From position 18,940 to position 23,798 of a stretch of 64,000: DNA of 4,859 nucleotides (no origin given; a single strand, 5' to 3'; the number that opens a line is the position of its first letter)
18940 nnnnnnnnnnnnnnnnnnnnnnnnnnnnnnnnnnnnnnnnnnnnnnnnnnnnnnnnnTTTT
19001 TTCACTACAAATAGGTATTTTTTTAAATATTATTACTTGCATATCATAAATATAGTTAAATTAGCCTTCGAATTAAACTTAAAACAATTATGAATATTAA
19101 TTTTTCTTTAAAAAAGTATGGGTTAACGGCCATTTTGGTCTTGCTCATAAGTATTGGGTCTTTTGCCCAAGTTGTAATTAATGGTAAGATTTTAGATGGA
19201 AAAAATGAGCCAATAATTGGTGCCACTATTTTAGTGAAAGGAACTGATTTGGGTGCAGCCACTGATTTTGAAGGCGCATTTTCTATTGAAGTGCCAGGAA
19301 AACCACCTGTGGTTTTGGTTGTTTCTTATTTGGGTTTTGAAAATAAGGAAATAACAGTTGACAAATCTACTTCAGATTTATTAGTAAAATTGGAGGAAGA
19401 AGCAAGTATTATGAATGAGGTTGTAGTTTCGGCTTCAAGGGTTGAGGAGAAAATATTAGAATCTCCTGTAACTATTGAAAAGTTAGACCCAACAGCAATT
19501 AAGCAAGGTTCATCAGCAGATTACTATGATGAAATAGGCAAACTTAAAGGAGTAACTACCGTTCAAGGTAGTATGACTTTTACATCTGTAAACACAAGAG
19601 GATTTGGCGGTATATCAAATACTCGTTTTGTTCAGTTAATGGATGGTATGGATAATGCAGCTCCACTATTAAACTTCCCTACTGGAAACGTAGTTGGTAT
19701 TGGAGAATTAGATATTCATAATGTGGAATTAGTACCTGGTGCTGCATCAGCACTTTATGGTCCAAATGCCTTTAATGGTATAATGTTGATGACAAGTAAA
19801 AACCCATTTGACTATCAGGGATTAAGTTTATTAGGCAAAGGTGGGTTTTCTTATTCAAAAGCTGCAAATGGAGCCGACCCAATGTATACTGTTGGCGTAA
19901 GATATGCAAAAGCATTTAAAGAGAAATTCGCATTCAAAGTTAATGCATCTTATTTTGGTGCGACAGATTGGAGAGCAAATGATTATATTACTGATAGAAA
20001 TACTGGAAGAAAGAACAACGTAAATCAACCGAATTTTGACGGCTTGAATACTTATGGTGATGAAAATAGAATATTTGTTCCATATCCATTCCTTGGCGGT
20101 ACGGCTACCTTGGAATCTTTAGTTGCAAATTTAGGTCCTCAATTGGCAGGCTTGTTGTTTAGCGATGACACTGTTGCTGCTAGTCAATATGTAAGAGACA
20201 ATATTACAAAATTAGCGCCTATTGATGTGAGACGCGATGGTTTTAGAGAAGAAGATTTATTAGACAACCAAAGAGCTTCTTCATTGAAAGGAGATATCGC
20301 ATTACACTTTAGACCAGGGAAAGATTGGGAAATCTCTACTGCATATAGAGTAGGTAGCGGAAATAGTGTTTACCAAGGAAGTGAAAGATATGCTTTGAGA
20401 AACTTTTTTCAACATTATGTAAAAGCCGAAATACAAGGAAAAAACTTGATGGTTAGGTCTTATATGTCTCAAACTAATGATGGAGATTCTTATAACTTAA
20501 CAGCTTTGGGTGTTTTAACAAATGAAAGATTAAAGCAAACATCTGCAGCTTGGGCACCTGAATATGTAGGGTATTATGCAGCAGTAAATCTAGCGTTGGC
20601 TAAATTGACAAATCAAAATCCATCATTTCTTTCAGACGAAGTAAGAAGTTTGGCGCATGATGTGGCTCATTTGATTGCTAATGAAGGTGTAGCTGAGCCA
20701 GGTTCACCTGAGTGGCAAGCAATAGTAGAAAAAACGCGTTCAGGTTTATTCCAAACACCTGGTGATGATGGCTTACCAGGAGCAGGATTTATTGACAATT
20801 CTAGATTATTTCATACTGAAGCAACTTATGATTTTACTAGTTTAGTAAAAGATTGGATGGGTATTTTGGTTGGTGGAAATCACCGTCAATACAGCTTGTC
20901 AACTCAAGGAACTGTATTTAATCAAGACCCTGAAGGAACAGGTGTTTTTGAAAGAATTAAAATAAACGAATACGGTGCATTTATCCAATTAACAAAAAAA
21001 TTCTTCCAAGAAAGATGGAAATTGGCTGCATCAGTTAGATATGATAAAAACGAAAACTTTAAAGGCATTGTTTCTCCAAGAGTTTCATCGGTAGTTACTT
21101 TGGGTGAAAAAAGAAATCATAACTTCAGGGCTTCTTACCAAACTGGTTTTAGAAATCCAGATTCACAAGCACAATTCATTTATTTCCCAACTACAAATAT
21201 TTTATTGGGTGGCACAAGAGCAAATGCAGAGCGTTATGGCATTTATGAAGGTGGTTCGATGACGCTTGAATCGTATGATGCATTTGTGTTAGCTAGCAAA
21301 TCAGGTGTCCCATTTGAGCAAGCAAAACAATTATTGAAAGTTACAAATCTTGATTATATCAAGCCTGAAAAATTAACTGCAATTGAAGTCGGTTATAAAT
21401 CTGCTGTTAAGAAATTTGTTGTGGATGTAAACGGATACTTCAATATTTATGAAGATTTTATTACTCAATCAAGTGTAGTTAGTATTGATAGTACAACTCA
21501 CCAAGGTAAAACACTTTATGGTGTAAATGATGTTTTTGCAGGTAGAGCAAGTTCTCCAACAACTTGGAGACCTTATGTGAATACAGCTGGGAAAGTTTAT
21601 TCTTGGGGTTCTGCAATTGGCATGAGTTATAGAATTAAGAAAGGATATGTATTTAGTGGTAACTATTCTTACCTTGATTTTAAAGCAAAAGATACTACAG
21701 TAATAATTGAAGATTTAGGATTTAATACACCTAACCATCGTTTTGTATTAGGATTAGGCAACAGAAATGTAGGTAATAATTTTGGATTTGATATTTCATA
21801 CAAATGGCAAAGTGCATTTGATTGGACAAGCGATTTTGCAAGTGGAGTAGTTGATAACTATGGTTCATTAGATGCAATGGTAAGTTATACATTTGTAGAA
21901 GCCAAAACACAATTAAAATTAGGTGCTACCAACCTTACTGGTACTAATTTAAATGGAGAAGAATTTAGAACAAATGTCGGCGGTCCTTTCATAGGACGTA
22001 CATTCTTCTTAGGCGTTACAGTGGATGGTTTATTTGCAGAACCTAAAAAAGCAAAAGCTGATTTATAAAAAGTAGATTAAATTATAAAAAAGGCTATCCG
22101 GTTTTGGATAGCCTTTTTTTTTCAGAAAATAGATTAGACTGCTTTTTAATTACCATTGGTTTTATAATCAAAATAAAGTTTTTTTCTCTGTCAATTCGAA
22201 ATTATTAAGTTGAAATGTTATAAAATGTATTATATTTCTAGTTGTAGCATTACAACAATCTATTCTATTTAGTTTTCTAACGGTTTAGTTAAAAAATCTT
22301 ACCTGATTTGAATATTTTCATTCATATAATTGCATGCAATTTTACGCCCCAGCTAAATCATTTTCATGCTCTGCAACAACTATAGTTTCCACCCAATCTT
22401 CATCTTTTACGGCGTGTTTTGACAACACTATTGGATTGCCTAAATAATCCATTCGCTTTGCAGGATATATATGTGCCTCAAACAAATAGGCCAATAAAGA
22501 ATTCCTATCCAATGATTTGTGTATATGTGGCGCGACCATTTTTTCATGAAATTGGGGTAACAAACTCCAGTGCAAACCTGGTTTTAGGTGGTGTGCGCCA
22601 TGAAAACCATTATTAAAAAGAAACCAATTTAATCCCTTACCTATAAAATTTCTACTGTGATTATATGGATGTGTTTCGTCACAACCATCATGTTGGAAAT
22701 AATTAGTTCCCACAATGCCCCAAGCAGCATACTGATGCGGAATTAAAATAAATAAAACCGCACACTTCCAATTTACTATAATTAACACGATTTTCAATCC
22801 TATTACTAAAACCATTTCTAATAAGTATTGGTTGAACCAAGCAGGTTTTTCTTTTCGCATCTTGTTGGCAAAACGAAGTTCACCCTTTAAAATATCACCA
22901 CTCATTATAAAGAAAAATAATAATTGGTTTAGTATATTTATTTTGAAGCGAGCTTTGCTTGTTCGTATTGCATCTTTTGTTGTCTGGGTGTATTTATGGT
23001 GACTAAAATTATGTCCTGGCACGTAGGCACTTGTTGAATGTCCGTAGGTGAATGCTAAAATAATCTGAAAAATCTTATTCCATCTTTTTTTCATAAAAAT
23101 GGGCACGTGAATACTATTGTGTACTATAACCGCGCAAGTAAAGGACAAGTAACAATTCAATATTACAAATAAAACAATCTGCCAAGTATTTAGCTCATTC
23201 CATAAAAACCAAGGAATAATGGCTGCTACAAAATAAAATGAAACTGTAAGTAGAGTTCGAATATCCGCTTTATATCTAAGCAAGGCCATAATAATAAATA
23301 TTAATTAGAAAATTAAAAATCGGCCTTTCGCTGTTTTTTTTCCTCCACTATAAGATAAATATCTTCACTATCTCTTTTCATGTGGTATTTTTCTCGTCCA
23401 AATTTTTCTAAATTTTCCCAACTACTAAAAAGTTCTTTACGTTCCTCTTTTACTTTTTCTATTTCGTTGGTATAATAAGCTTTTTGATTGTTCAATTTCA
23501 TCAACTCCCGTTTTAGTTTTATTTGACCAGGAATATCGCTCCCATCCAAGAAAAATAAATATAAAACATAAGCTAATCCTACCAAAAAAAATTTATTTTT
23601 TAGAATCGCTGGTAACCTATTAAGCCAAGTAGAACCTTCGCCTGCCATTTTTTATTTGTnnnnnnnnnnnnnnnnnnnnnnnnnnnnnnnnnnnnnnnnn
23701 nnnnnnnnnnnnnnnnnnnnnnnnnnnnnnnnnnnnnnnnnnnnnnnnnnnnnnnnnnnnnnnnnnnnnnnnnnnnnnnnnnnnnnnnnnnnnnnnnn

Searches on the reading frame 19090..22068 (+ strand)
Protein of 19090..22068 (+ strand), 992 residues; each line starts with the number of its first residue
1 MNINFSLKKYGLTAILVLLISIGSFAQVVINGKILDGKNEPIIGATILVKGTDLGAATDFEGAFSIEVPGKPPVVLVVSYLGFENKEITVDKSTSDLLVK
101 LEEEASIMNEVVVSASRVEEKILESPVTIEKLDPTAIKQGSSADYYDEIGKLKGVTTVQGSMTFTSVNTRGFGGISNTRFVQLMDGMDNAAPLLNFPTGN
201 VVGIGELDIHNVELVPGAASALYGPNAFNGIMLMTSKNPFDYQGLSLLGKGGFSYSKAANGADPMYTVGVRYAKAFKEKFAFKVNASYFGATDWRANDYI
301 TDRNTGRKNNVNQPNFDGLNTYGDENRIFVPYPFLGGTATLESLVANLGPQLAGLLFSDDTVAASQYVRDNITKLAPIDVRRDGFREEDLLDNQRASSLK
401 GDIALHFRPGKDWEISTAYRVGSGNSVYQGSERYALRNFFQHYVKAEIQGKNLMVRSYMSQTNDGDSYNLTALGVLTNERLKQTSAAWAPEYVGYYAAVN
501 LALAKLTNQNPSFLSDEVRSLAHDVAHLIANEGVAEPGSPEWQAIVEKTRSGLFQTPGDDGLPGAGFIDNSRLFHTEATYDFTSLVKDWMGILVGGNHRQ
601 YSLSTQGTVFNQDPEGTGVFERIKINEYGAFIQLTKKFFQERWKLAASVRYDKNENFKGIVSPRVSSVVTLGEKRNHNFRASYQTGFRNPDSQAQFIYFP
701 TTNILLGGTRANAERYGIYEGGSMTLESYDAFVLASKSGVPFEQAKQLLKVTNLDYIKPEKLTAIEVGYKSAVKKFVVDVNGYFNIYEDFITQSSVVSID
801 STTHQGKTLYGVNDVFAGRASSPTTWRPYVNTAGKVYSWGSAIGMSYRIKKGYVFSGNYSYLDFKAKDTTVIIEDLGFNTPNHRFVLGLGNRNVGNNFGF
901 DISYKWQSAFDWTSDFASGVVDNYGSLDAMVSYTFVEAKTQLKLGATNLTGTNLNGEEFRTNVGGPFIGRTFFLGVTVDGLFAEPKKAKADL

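Call 17: search_protein_families(library=ncbifam, proteins=[window:19090-22068:+], max_evalue=0.001)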
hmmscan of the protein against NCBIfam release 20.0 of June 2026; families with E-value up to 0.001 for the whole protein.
window:19090-22068:+ (992 aa): 8 families
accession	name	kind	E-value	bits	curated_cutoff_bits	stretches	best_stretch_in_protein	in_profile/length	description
TIGR04056.1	OMP_RagA_SusC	subfamily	2e-32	112.5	368.25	1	30-296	3-260/981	SusC/RagA family TonB-linked outer membrane protein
TIGR01785.1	TonB-hemin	subfamily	2.5e-23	82.4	316.85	2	108-296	1-186/677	TonB-dependent heme/hemoglobin receptor family protein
TIGR01786.1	TonB-hemlactrns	subfamily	7.7e-14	51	323.75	2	615-950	380-682/719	TonB-dependent hemoglobin/transferrin/lactoferrin family receptor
NF010010.0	PRK13483.1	equivalog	3.6e-12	45.1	927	1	102-244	27-171/660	ligand-gated channel protein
NF053590.1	TonB_dep_TOL0244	equivalog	1.1e-11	44.1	645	1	108-298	11-191/604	TOL_0244 family TonB-dependent receptor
NF049945.1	TonB_dep_FCYXU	equivalog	3.6e-06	25.9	825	1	100-250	28-180/697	TonB-dependent receptor, FCYXU motif-type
NF010038.0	PRK13513.1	equivalog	6.2e-06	25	942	0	591-692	331-425/659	ligand-gated channel protein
TIGR01778.1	TonB-copper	equivalog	7.4e-05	21.7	472.45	1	604-802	298-475/637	TonB-dependent copper receptor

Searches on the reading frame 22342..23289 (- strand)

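Call 9: search_protein_families(library=pfam, proteins=[window:22342-23289:-], max_evalue=0.001)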
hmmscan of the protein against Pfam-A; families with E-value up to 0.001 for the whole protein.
window:22342-23289:- (315 aa): 1 family
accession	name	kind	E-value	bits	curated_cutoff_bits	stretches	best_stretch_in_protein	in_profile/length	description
PF00487.30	FA_desaturase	-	5.8e-29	102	29.7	1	35-251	2-238/253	Fatty acid desaturase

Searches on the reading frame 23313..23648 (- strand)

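Call 9: search_protein_families(library=pfam, proteins=[window:23313-23648:-], max_evalue=0.001)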
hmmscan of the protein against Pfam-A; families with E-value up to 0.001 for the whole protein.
window:23313-23648:- (111 aa): 1 family
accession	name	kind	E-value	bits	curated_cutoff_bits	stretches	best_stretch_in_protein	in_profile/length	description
PF04977.20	DivIC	-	5.9e-07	29.6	28.9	1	25-102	2-79/80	Septum formation initiator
